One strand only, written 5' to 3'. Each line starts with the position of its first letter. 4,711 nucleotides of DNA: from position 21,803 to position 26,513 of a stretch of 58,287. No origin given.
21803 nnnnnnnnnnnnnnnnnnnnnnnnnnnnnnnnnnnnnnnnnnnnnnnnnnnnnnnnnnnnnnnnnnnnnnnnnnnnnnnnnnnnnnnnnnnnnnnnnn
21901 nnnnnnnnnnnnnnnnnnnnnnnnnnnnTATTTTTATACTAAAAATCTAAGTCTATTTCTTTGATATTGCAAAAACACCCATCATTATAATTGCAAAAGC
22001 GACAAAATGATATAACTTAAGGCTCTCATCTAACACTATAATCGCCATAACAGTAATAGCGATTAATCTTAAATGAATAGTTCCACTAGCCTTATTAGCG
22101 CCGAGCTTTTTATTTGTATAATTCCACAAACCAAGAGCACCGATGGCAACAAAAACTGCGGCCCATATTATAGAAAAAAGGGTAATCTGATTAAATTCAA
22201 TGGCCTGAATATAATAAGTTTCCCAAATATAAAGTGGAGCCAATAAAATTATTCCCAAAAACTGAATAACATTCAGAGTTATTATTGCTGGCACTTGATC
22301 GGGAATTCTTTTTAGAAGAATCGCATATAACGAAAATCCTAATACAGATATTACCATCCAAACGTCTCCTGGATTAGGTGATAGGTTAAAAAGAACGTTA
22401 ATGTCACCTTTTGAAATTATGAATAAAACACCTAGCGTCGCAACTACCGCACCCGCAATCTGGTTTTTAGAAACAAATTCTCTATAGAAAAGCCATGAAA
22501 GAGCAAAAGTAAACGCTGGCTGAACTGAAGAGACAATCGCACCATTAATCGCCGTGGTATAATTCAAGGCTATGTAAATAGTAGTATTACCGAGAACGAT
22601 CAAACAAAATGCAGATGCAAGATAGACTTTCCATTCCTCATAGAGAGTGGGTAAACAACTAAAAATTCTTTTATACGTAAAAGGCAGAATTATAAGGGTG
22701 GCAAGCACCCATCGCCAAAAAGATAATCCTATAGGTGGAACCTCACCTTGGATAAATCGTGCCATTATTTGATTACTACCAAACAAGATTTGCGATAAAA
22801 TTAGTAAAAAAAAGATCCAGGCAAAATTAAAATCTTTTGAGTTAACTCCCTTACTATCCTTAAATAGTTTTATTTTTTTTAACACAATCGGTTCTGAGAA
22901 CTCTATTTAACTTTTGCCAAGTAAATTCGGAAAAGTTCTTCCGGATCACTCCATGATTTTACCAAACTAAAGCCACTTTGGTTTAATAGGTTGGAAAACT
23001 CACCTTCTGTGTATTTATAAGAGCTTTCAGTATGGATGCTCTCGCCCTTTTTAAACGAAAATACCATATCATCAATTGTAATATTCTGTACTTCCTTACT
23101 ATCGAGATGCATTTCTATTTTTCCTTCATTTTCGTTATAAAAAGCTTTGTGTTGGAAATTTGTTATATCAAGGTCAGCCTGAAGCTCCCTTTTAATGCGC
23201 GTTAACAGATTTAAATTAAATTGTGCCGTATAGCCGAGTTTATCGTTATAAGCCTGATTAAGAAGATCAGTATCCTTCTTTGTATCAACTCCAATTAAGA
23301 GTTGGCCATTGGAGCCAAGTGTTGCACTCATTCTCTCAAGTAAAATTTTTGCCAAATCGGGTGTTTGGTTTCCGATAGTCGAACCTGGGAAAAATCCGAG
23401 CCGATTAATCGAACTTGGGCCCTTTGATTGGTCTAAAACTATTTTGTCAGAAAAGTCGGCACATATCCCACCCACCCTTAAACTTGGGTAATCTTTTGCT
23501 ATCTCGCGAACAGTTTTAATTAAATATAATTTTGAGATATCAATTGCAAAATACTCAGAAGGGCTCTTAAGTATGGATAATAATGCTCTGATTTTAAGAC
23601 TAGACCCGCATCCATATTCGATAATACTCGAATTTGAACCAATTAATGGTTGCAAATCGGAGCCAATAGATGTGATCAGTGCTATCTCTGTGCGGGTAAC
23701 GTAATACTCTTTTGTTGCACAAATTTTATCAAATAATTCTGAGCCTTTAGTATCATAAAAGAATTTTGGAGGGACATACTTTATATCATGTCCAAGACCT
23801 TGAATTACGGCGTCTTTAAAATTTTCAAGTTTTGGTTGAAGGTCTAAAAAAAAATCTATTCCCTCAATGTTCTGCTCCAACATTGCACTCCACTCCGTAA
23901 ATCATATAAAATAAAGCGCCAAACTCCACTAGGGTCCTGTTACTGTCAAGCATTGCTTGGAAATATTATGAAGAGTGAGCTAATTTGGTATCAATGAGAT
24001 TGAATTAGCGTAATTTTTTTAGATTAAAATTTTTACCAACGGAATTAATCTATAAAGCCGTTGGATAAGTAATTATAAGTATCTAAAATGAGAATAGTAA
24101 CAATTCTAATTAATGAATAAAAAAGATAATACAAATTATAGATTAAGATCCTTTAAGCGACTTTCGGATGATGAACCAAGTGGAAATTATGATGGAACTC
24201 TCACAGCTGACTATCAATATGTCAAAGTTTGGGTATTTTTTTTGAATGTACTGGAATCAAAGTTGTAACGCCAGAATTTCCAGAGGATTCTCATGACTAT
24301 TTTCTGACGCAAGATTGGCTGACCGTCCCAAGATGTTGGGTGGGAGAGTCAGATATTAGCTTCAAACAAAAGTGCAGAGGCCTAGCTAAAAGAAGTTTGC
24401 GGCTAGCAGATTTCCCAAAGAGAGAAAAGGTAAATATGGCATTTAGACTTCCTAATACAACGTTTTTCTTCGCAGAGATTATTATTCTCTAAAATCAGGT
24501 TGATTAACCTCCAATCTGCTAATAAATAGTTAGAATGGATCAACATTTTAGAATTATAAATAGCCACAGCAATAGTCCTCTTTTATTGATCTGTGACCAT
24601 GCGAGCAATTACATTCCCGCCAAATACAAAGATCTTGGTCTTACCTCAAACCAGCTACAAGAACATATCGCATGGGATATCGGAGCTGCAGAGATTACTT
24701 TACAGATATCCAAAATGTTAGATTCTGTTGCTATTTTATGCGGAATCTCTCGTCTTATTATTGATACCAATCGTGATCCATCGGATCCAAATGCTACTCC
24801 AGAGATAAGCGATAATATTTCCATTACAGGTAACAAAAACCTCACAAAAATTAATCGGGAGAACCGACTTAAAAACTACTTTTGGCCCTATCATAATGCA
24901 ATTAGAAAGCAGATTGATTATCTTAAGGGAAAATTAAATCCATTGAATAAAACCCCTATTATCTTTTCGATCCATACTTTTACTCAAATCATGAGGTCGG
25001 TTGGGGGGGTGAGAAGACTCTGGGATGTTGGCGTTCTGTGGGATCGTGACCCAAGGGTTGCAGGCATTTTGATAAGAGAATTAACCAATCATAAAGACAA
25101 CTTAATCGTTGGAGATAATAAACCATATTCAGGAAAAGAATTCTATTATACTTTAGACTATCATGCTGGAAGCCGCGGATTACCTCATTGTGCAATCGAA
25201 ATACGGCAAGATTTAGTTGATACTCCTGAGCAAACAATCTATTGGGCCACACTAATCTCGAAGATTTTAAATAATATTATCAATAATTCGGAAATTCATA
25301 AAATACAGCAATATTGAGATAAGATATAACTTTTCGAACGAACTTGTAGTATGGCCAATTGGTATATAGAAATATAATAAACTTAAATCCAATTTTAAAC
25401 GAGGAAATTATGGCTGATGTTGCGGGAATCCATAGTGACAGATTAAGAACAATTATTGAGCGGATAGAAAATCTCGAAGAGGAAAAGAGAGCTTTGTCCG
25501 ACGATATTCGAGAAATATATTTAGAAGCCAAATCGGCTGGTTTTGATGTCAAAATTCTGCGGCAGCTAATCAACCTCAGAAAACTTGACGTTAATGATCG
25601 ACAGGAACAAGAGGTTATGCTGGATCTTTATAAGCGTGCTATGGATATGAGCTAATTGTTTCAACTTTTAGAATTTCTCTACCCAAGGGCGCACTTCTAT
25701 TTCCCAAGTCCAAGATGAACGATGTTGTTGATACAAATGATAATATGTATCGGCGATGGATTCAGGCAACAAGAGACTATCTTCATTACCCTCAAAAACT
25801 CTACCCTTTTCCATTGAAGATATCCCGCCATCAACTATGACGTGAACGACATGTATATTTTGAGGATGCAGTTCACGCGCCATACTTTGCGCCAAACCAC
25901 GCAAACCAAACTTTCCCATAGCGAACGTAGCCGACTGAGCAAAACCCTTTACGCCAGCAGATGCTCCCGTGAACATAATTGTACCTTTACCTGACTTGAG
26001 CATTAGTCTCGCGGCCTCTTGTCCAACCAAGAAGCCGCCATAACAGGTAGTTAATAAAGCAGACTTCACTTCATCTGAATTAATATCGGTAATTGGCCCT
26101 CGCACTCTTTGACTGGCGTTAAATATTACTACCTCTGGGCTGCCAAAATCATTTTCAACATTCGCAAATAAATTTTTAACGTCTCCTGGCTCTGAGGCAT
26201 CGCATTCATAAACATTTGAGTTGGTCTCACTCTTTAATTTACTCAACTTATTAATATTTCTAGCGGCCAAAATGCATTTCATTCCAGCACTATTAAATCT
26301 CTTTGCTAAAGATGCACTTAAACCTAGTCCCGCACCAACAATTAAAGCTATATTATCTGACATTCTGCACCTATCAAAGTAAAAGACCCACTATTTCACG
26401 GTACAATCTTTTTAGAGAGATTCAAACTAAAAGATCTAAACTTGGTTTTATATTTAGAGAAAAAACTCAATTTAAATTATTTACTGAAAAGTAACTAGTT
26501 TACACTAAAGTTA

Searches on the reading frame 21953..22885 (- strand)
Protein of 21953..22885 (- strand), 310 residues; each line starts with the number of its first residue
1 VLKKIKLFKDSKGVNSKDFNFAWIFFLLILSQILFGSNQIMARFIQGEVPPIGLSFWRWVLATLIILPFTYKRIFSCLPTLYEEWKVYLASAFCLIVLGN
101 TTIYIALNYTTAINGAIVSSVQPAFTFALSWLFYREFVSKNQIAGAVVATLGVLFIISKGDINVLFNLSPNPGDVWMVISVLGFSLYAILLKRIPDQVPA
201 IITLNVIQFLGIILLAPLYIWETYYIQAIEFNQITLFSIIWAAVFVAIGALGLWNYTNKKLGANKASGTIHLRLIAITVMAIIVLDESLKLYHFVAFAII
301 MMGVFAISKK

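Call 55: search_protein_families(library=pfam, proteins=[window:21953-22885:-], max_evalue=0.00001)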
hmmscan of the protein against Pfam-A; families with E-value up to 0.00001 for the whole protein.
window:21953-22885:- (310 aa): 1 family
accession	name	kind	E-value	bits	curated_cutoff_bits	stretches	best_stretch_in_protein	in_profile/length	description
PF00892.27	EamA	-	9.4e-32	110.6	28.2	2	23-157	2-134/135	EamA-like transporter family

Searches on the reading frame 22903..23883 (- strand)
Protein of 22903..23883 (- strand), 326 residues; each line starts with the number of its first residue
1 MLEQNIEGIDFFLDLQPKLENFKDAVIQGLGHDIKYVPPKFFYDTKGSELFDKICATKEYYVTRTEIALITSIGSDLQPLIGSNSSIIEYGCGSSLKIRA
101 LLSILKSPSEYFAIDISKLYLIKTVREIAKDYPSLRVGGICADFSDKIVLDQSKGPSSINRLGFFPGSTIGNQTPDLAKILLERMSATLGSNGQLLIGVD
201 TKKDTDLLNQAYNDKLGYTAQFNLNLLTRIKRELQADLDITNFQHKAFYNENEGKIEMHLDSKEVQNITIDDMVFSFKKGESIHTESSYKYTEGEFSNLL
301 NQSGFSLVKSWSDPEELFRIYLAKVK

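Call 55: search_protein_families(library=pfam, proteins=[window:22903-23883:-], max_evalue=0.00001)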
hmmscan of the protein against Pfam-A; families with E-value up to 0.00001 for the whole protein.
window:22903-23883:- (326 aa): 1 family
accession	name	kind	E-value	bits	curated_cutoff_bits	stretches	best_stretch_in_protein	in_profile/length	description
PF10017.15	Methyltransf_33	-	6.8e-99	331.2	23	1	22-324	1-303/304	Histidine-specific methyltransferase, SAM-dependent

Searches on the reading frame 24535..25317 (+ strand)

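Call 55: search_protein_families(library=pfam, proteins=[window:24535-25317:+], max_evalue=0.00001)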
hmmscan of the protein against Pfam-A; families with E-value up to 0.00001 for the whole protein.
window:24535-25317:+ (260 aa): 1 family
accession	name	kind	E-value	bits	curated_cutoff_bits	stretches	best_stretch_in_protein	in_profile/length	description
PF05013.17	FGase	-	2e-38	133.2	28.9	1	14-227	1-217/219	N-formylglutamate amidohydrolase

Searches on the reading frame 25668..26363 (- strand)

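Call 56: search_protein_families(library=pfam, proteins=[window:25668-26363:-], max_evalue=0.00001)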
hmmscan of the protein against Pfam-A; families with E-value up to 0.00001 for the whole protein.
window:25668-26363:- (231 aa): 2 families
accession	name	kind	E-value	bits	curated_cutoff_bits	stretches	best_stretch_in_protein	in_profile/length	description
PF00106.31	adh_short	-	2.6e-29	102.5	26.6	1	5-176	2-178/195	short chain dehydrogenase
PF13561.12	adh_short_C2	-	9.8e-25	87.9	27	1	12-180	3-175/236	Enoyl-(Acyl carrier protein) reductase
